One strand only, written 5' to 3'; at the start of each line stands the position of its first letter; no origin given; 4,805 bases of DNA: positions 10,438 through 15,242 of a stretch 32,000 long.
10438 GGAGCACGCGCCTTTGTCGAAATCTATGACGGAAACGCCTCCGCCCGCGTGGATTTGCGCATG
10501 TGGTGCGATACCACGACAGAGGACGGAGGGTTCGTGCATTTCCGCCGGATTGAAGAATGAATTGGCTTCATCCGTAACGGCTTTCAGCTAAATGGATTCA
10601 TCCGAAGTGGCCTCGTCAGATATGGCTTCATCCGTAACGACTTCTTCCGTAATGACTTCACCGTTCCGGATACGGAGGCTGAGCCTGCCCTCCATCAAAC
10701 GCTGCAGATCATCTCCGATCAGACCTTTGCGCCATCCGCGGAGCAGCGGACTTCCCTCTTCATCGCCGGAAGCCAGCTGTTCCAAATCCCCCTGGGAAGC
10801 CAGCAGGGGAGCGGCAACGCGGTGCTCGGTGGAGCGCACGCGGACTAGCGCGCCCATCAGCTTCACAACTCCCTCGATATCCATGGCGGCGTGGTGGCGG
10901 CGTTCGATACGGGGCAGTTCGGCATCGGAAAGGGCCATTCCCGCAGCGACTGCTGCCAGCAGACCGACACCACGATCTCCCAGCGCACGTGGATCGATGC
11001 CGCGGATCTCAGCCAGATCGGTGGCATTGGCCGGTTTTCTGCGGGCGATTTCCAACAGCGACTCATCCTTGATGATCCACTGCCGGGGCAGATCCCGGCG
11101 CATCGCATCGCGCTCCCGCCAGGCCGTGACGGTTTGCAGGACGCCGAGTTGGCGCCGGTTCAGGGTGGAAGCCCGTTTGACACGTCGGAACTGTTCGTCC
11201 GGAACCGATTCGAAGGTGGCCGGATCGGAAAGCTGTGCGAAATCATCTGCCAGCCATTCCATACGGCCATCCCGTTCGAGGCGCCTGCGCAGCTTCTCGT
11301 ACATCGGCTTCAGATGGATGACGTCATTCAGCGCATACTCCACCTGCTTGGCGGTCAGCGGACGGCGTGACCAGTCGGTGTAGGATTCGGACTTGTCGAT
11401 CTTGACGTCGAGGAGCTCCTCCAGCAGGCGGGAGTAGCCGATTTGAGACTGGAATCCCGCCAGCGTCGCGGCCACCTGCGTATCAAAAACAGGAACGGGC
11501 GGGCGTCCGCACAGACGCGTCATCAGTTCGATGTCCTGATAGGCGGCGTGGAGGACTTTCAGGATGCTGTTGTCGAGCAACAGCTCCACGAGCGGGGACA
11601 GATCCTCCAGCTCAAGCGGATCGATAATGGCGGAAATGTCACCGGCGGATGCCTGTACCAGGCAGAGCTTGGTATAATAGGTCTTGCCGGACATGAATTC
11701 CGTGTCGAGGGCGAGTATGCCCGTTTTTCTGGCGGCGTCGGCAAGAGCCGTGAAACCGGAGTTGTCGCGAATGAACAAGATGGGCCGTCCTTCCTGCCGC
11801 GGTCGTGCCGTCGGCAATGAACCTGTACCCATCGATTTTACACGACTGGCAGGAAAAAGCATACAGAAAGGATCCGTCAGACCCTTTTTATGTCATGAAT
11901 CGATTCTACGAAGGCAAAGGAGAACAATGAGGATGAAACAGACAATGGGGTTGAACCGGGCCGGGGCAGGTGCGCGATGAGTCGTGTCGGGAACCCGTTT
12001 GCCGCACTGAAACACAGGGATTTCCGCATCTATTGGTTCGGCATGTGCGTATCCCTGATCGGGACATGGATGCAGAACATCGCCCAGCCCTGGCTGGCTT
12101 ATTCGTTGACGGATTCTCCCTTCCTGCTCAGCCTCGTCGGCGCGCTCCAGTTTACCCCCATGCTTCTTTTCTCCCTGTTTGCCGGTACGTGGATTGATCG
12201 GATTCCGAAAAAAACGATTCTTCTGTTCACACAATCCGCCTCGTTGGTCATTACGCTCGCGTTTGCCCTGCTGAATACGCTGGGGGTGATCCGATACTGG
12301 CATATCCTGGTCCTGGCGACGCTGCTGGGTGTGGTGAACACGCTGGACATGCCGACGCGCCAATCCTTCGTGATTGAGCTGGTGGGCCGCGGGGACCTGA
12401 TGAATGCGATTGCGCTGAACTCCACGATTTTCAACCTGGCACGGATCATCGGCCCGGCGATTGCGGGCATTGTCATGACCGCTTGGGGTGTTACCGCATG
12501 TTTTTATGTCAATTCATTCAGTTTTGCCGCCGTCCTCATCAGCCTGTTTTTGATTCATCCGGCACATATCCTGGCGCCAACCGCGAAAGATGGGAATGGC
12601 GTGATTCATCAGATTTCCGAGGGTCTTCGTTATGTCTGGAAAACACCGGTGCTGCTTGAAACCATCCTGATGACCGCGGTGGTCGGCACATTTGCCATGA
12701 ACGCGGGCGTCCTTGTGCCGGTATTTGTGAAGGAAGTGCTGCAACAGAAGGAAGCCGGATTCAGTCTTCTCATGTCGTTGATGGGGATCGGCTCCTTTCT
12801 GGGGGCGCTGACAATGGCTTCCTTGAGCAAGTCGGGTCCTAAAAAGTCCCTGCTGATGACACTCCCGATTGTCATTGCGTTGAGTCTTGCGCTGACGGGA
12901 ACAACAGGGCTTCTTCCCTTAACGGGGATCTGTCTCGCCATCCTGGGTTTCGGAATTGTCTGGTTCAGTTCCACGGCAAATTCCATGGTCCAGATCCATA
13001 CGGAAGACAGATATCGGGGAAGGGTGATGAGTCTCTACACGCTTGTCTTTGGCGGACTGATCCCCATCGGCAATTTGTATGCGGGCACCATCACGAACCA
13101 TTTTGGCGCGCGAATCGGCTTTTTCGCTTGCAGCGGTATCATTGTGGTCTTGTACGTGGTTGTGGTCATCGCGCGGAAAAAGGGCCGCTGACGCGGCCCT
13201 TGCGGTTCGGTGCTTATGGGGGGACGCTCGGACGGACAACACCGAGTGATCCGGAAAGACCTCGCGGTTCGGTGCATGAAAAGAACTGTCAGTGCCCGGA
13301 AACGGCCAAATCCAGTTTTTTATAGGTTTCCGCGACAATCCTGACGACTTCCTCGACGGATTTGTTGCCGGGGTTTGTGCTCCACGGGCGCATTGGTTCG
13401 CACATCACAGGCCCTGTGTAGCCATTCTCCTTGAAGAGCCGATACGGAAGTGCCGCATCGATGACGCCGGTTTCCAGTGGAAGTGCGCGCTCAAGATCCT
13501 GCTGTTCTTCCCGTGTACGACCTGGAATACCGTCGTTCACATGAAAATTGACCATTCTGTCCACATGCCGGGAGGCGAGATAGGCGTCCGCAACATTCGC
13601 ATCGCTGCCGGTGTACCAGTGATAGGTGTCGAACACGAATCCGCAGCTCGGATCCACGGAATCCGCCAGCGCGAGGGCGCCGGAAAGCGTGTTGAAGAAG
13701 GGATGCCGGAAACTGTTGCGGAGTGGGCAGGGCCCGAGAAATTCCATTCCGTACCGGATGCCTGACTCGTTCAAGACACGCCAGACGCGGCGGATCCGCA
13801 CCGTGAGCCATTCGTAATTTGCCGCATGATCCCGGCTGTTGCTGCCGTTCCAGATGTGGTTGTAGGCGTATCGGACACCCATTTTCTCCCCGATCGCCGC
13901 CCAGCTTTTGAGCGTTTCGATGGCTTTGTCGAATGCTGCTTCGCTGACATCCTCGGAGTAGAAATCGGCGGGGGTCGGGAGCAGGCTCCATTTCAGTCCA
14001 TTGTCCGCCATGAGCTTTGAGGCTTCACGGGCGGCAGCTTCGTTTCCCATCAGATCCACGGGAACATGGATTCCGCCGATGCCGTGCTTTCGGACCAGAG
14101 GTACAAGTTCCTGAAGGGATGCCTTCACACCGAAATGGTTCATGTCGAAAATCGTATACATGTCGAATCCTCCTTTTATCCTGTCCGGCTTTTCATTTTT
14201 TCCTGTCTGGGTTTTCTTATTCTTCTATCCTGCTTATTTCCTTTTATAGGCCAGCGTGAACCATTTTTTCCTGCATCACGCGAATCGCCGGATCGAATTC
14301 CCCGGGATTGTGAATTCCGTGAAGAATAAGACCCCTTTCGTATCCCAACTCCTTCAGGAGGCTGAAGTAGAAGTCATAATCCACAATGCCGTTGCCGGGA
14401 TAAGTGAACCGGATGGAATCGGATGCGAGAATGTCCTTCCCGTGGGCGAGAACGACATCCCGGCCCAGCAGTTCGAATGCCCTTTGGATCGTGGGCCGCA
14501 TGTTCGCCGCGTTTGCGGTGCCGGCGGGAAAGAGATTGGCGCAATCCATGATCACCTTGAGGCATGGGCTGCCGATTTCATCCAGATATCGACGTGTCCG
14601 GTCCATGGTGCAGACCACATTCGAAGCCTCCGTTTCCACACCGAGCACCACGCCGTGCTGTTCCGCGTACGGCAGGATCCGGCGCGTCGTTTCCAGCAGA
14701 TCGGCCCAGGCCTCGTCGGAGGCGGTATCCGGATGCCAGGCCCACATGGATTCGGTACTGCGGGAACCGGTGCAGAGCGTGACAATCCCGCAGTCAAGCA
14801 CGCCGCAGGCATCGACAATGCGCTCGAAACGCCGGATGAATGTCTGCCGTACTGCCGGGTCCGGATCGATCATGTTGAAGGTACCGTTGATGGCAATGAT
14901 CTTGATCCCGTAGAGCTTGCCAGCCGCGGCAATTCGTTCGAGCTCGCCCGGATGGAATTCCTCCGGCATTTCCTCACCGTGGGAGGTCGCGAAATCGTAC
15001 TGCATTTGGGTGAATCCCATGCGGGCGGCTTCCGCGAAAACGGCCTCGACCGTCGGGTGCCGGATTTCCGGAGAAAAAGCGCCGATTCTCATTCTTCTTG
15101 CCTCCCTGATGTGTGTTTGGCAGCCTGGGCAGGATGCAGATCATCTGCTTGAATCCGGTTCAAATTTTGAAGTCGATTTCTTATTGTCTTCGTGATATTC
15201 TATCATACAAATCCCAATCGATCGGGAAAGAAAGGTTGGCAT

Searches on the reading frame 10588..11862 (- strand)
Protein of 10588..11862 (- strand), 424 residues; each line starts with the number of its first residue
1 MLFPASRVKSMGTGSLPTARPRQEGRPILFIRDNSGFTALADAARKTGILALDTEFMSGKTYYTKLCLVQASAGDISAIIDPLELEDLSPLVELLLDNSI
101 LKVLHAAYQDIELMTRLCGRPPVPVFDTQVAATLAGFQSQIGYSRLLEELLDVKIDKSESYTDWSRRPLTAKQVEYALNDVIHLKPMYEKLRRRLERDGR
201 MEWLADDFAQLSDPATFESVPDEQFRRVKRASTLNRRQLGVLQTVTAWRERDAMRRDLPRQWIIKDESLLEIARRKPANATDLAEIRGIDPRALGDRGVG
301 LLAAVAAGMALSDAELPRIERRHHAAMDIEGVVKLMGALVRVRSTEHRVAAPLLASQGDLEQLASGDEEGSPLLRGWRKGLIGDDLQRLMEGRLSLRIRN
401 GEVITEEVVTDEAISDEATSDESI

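Call 69: search_protein_families(library=pfam, proteins=[window:10588-11862:-], max_evalue=0.001)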
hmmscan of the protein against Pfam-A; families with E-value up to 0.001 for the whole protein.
window:10588-11862:- (424 aa): 2 families
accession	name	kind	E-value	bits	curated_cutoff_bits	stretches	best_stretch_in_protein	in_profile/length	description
PF01612.26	DNA_pol_A_exo1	-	2e-40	138.8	23.6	1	31-196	4-173/173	3'-5' exonuclease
PF00570.28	HRDC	-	1.3e-15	57.5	23.8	1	238-305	1-68/68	HRDC domain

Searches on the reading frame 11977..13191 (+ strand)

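Call 69: search_protein_families(library=pfam, proteins=[window:11977-13191:+], max_evalue=0.001)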
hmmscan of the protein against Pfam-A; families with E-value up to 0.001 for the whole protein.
window:11977-13191:+ (404 aa): 2 families
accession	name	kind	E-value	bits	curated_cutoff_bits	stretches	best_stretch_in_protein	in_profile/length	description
PF05977.19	MFS_3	-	3e-56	191.4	27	1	7-397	3-390/524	Transmembrane secretion effector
PF07690.21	MFS_1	-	1e-39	136.9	33.4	2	20-360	2-341/347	Major Facilitator Superfamily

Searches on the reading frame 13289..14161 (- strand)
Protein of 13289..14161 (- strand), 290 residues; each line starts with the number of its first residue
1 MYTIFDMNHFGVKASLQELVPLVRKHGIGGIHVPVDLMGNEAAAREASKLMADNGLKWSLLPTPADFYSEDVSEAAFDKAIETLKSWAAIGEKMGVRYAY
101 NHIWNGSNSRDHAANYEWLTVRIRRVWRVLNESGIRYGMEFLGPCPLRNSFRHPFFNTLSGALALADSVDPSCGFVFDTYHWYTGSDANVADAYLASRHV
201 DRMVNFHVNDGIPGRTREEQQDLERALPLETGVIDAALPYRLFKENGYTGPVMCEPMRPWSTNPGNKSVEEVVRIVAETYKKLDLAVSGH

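Call 69: search_protein_families(library=pfam, proteins=[window:13289-14161:-], max_evalue=0.001)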
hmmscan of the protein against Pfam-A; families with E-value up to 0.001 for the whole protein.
window:13289-14161:- (290 aa): 1 family
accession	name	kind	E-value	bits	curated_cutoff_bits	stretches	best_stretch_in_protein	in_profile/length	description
PF01261.30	AP_endonuc_2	-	4.1e-25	89.3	31.1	1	22-271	3-241/249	Xylose isomerase-like TIM barrel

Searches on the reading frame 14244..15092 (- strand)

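Call 70: search_protein_families(library=pfam, proteins=[window:14244-15092:-], max_evalue=0.001)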
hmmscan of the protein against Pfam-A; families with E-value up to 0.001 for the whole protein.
window:14244-15092:- (282 aa): 1 family
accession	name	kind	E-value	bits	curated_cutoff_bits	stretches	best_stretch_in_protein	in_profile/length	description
PF01261.30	AP_endonuc_2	-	2.4e-37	129.4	31.1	1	19-273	1-246/249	Xylose isomerase-like TIM barrel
